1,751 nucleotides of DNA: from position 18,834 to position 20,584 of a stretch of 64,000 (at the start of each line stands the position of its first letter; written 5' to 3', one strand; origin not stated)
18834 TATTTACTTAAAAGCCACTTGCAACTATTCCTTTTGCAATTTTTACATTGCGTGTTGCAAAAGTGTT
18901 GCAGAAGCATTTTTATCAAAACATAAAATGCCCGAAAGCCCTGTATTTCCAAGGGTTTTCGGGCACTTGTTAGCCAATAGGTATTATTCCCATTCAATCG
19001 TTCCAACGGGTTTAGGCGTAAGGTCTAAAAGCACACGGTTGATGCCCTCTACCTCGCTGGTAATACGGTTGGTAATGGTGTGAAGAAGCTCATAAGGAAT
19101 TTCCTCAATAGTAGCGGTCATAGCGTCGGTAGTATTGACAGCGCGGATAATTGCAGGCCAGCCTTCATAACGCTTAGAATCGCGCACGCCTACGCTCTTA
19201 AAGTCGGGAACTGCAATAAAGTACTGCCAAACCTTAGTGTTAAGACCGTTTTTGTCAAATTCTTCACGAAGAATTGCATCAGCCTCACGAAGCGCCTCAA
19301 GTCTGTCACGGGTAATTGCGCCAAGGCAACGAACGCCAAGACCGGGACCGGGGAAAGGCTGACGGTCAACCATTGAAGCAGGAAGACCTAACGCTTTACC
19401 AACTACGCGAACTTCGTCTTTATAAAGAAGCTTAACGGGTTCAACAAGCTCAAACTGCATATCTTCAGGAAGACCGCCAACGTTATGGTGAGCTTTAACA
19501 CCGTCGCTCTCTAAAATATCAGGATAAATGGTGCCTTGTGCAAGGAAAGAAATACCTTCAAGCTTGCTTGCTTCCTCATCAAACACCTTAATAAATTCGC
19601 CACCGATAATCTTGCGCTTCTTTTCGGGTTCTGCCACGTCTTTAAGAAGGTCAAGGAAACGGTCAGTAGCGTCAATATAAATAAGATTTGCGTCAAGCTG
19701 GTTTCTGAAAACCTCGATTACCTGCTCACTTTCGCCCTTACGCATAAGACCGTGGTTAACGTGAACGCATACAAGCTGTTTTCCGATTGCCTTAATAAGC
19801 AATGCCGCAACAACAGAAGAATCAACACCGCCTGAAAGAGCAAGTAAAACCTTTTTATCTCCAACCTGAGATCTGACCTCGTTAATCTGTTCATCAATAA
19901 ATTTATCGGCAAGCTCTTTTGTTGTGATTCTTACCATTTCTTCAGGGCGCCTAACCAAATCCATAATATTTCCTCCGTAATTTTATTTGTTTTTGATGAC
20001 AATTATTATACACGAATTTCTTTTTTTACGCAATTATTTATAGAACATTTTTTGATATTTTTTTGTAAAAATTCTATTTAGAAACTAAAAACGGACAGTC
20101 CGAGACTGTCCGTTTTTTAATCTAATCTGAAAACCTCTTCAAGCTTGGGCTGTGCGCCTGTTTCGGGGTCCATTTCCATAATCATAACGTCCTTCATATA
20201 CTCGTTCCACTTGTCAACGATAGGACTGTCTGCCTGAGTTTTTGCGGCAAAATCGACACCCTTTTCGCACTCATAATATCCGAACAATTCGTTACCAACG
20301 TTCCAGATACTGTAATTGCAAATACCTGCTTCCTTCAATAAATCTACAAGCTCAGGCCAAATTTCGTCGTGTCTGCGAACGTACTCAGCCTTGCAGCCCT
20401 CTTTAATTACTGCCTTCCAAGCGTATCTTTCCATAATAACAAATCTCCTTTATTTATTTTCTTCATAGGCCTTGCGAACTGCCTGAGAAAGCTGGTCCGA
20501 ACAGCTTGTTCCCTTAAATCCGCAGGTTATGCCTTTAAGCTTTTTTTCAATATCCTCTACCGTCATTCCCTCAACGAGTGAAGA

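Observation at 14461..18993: Two integrase-less gene cassettes stacked at the guaA 3' end, each bounded by a repeat that carries a fossil guaA terminus plus the guaA terminator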

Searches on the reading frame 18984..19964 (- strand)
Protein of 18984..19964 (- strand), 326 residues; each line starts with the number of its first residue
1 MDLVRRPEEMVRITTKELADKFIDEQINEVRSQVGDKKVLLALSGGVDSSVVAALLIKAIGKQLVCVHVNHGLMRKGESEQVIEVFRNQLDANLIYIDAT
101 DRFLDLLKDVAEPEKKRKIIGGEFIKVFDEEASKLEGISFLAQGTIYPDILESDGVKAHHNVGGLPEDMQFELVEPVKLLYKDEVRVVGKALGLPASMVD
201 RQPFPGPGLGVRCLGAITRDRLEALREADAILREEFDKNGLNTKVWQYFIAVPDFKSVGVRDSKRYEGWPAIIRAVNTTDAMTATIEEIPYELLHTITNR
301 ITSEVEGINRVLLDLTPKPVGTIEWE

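Call 5: search_protein_families(library=pfam, proteins=[window:18984-19964:-], max_evalue=0.01)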
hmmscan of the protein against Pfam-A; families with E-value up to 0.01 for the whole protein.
window:18984-19964:- (326 aa): 8 families
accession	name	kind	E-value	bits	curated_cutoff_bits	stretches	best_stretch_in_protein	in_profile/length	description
PF00958.27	GMP_synt_C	-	2.1e-34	117.9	27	1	234-325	1-92/92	GMP synthase C terminal domain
PF02540.23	NAD_synthase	-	7e-10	38.9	21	1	27-100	9-84/242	NAD synthase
PF01171.26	ATP_bind_3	-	1.1e-05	25.6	27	1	38-90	1-57/182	PP-loop family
PF03054.22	tRNA_Me_trans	-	2.5e-05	24.5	20.6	1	37-71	1-34/202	tRNA methyl transferase HUP domain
PF06508.19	QueC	-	3e-05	24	22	1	39-88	2-50/210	Queuosine biosynthesis protein QueC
PF02568.20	ThiI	-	0.00012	22.2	20.5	1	37-92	4-58/197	Thiamine biosynthesis protein (ThiI)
PF00764.25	Arginosuc_synth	-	0.00015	22.3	27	1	38-104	1-66/162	Arginosuccinate synthase N-terminal HUP domain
PF00733.27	Asn_synthase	-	0.00018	21.7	21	1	34-69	15-50/354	Asparagine synthase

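Call 9: find_encoding_contigs(protein=window:18984-19964:-, flank=10000, max_places=10)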
Protein window:18984-19964:- (326 aa): 3 contigs read that carry it; 2 places shown.
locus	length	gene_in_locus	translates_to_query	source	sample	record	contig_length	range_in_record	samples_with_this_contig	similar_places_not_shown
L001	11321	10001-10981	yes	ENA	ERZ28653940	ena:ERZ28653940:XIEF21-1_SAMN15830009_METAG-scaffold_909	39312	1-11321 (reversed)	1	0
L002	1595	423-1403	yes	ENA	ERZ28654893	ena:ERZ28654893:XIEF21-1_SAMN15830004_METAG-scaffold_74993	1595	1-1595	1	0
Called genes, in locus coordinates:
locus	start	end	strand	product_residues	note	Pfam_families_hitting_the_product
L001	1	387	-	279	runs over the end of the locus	PF02645:DegV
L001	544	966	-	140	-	PF01842:ACT (weak), PF13291:ACT_4 (faint), PF19571:ACT_8, PF01842:ACT, PF22629:ACT_AHAS_ss (weak)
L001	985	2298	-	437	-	PF00501:AMP-binding, PF14535:AMP-binding_C_2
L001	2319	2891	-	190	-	PF01558:POR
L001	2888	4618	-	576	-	PF01855:POR_N, PF02775:TPP_enzyme_C, PF00037:Fer4 (faint), PF12797:Fer4_2 (faint), PF13237:Fer4_10 (weak)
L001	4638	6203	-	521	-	PF00474:SSF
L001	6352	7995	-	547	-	PF00501:AMP-binding, PF13193:AMP-binding_C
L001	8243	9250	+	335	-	PF03590:AsnA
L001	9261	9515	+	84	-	PF12637:TSCPD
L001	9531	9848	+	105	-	PF05336:rhaM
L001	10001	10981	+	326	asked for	PF02540:NAD_synthase (weak), PF01171:ATP_bind_3 (weak), PF00958:GMP_synt_C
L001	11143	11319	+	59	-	?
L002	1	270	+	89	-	?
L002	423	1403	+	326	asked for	PF02540:NAD_synthase (weak), PF01171:ATP_bind_3 (weak), PF00958:GMP_synt_C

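Call 11: find_related_loci(query=window:18984-19964:-, collection=genome_contigs, flank=10000)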
Query window:18984-19964:- (326 aa) in genome_contigs; peptide patterns used: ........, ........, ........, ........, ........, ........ (x = any residue, [..] = any of these).
599 stretches matched a pattern (row limit reached: there are more); 577 encode a relative of the query (tblastn E <= 1e-3); the best 80 are kept; 80 distinct loci.
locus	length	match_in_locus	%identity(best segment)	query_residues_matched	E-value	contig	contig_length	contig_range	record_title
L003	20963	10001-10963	92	6-326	0e+0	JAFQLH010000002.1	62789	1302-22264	MAG: Oscillospiraceae bacterium isolate RGIG1923 Goat_Cecum.Co__c57380, whole genome shotgun sequence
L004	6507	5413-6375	92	6-326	0e+0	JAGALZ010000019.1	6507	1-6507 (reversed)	MAG: Oscillospiraceae bacterium isolate RGIG8564 Water_deer_Cecum-3__c315569, whole genome shotgun sequence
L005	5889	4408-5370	92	6-326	0e+0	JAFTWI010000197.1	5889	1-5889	MAG: Oscillospiraceae bacterium isolate RGIG4209 Roe_deer_Colon-3__c522167, whole genome shotgun sequence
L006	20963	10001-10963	91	6-326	0e+0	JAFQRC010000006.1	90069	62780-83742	MAG: Ruminococcus sp. isolate RGIG2074 Goat_Colon-2__c373, whole genome shotgun sequence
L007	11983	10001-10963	91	6-326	0e+0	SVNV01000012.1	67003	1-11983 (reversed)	MAG: Ruminococcus sp. isolate SIG548 NODE_10160_length_67003_cov_2.963096, whole genome shotgun sequence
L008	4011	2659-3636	89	1-326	0e+0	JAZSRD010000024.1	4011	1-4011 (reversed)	MAG: Eubacteriales bacterium isolate T1900044540_TS20190006.MAGScoT_cleanbin_000007 SGB_55_k141_2841101, whole genome sh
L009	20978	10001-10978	89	1-326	0e+0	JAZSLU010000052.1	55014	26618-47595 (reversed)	MAG: Acutalibacteraceae bacterium isolate T1900044557_TS20190023.MAGScoT_cleanbin_000009 SGB_314_k141_185399, whole geno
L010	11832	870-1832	91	6-326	0e+0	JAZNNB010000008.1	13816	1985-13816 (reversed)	MAG: Clostridia bacterium isolate T1900044659_TS20190125.MAGScoT_cleanbin_000018 SGB_1499_k141_358497, whole genome shot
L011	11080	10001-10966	89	5-326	0e+0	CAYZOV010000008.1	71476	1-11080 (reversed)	MAG TPA_asm: uncultured Ruminococcus sp. isolate SRP225648_co1_196 genome assembly, contig: NODE_549_length_71476_cov_43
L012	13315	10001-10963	89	6-326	0e+0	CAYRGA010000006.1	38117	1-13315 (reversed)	MAG TPA_asm: uncultured Oscillospiraceae bacterium isolate SRP350583_co1_45 genome assembly, contig: NODE_1643_length_38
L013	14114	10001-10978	88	1-326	0e+0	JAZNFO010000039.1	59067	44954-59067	MAG: Clostridia bacterium isolate T1900044714_TS20190180.MAGScoT_cleanbin_000012 SGB_1856_k141_969809, whole genome shot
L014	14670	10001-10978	87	1-326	0e+0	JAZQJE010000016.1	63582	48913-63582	MAG: Acutalibacteraceae bacterium isolate T1900044621_TS20190087.MAGScoT_cleanbin_000023 SGB_889_k141_408725, whole geno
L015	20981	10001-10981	88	1-326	0e+0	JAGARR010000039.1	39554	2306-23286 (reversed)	MAG: Spirochaetaceae bacterium isolate RGIG8712 Water_deer_Colon-3__c357797, whole genome shotgun sequence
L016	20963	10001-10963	90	6-326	0e+0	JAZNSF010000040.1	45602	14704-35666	MAG: Clostridia bacterium isolate T1900044810_TS20190276.MAGScoT_cleanbin_000018 SGB_2779_k141_624142, whole genome shot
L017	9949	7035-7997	90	6-326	0e+0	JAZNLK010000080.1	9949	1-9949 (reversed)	MAG: Clostridia bacterium isolate T1900044670_TS20190136.MAGScoT_cleanbin_000036 SGB_1582_k141_1793063, whole genome sho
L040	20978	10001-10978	87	1-326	0e+0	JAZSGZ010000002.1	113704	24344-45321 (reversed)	MAG: Acutalibacteraceae bacterium isolate T1900044577_TS20190043.MAGScoT_cleanbin_000010 SGB_509_k141_702264, whole geno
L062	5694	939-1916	87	1-326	0e+0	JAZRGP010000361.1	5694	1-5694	MAG: Christensenellaceae bacterium isolate T1900045488_YK20190182.MAGScoT_cleanbin_000040 SGB_7363_k141_2485830, whole g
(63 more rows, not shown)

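Call 30: search_protein_families(library=pfam, proteins=[L062:2202-2900:+, L003:12403-13722:+], max_evalue=0.001)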
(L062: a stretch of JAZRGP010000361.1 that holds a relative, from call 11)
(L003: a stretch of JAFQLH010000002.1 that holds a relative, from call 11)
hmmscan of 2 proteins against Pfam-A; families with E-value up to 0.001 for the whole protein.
L062:2202-2900:+ (232 aa): 0 families

L003:12403-13722:+ (439 aa): 1 family
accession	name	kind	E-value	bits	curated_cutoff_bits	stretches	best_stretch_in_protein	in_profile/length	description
PF01076.25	Mob_Pre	-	1.8e-14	54.5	25.5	1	41-161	24-146/196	Plasmid recombination enzyme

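Call 75: search_protein_families(library=padloc, proteins=[L062:2202-2900:+, L003:14664-16277:+, L003:16531-18156:+, L040:11348-12331:+], max_evalue=0.001)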
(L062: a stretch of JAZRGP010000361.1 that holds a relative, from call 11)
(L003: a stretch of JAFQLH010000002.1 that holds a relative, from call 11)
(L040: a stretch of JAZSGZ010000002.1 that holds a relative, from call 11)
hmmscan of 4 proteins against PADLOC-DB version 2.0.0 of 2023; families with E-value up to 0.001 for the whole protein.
L062:2202-2900:+ (232 aa): 0 families

L003:14664-16277:+ (537 aa): 4 families
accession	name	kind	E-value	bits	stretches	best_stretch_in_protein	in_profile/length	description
PDLC01256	Cas9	-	5.9e-08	30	1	20-75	505-561/711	"CAS-II-A,CAS-II-B,CAS-II-C; effector__SPE"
PDLC00973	Cas9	-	1.4e-07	28.5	1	21-75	599-657/830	CRISPR subtype II RNA-guided endonuclease Cas9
PDLC01460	Cas9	-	1.7e-06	24.6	1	20-75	493-549/901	"CAS-II-A,CAS-II-B,CAS-II-C; effector__SPE"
PDLC00349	PtuB1|PtuB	-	0.00018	19.6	1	10-66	33-92/260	Unknown function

L003:16531-18156:+ (541 aa): 140 families (the best 25 are shown)
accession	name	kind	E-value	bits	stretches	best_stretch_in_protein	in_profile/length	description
PDLC02358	Old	-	1.1e-40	138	1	1-441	2-464/578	Old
PDLC00070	GajA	-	3.3e-34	116.5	1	1-535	1-545/596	AAA ATPase domain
PDLC02979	AriA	-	3.7e-34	117.1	1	1-305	1-372/373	-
PDLC00067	GajA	-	3.8e-30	102.9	2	127-441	159-476/604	AAA ATPase domain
PDLC04168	GajA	-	4.8e-29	99.5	2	140-426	162-432/570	-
PDLC00090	GajA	-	8.6e-29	98.7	2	127-426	159-478/659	AAA ATPase domain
PDLC00062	GajA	-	1.5e-26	91.1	2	221-325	256-363/639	AAA ATPase domain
PDLC00073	GajA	-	1.9e-26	91.2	1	1-374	1-402/589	AAA ATPase domain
PDLC00091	GajA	-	8.5e-26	88.9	1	1-404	1-432/627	AAA ATPase domain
PDLC00065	GajA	-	4.5e-25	86.5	2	125-427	187-507/670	AAA ATPase domain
PDLC00082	GajA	-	5.2e-25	85.9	2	217-470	325-585/694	AAA ATPase domain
PDLC00094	GajA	-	9.3e-24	81.8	2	1-76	1-85/569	AAA ATPase domain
PDLC00099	GajA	-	5.5e-23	79.8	2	139-318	187-356/626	AAA ATPase domain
PDLC00066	GajA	-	1e-22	78.4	1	1-505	1-503/567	AAA ATPase domain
PDLC00093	GajA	-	1.2e-22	78.5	2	263-444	384-573/736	AAA ATPase domain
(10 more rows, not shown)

L040:11348-12331:+ (327 aa): 18 families
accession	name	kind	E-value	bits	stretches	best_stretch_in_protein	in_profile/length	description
PDLC03945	RmrA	-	1.8e-13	48.4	1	4-80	4-78/394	-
PDLC03954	RmrA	-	7.6e-12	42.8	1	5-66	13-74/380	-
PDLC04142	capH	-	1.5e-11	43.3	1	1-73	5-74/103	capH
PDLC03951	RmrA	-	2.1e-10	38.1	1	5-69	11-74/400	-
PDLC02926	HTH_VI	-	6.4e-09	34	1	7-76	6-77/92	-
PDLC03947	RmrA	-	8.9e-09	32.6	1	3-70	12-79/383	-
PDLC03952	RmrA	-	3.8e-08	30.6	1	5-67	25-87/395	-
PDLC03944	RmrA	-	5.4e-08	30.3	1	11-65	15-69/384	-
PDLC03949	RmrA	-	9e-08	29.4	1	5-68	5-68/363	-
PDLC03956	RmrA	-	2.2e-07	28.3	1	6-69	12-76/399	-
PDLC04775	PDC-M69A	-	7.7e-07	27.6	1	5-68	10-73/113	-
PDLC03948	RmrA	-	3.4e-06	24.2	1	4-68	10-75/397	-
PDLC03665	Control_protein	-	1.3e-05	23.4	1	2-63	8-70/77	control protein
PDLC04757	PDC-M64B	-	8.3e-05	20.6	1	4-57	31-84/128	-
PDLC04760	PDC-M64C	-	0.00014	20.2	1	2-50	26-74/93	-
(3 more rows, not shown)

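Call 87: search_protein_families(library=ncbifam, proteins=[window:18984-19964:-], max_evalue=0.00001)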
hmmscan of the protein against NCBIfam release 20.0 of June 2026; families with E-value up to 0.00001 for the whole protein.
window:18984-19964:- (326 aa): 8 families
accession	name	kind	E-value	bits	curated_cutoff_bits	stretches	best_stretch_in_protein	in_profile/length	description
NF000848.1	PRK00074.1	equivalog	5.3e-134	447.6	400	1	13-326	190-512/512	glutamine-hydrolyzing GMP synthase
TIGR00884.1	guaA_Cterm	equivalog_domain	5e-130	433.3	338.75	1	21-326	1-310/310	glutamine-hydrolyzing GMP synthase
NF010587.0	PRK13980.1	equivalog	5e-14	52.1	255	1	18-101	13-96/267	NAD+ synthase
TIGR00552.1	nadE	equivalog_domain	2.2e-10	40.2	63.65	1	16-104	7-91/251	NAD(+) synthase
NF002048.0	PRK00876.1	subfamily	2.8e-10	39.5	313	1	9-66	10-67/330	NAD(+) synthase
TIGR00268.2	TIGR00268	equivalog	3e-10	39.8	150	1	37-234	14-200/259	ATP-dependent sacrificial sulfur transferase LarE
TIGR02432.1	lysidine_TilS_N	equivalog_domain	5.2e-06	26.5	93.6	1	38-96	1-63/189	tRNA lysidine(34) synthetase TilS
NF049949.1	tRNAsynTtuAPyrococ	equivalog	6.4e-06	25.5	450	1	23-97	34-108/292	tRNA-5-methyluridine(54) 2-sulfurtransferase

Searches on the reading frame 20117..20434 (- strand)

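Call 5: search_protein_families(library=pfam, proteins=[window:20117-20434:-], max_evalue=0.01)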
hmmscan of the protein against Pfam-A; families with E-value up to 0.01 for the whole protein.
window:20117-20434:- (105 aa): 1 family
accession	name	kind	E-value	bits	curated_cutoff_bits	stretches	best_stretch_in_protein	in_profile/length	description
PF05336.19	rhaM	-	3.8e-26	91.8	23.4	1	3-104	1-105/105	L-rhamnose mutarotase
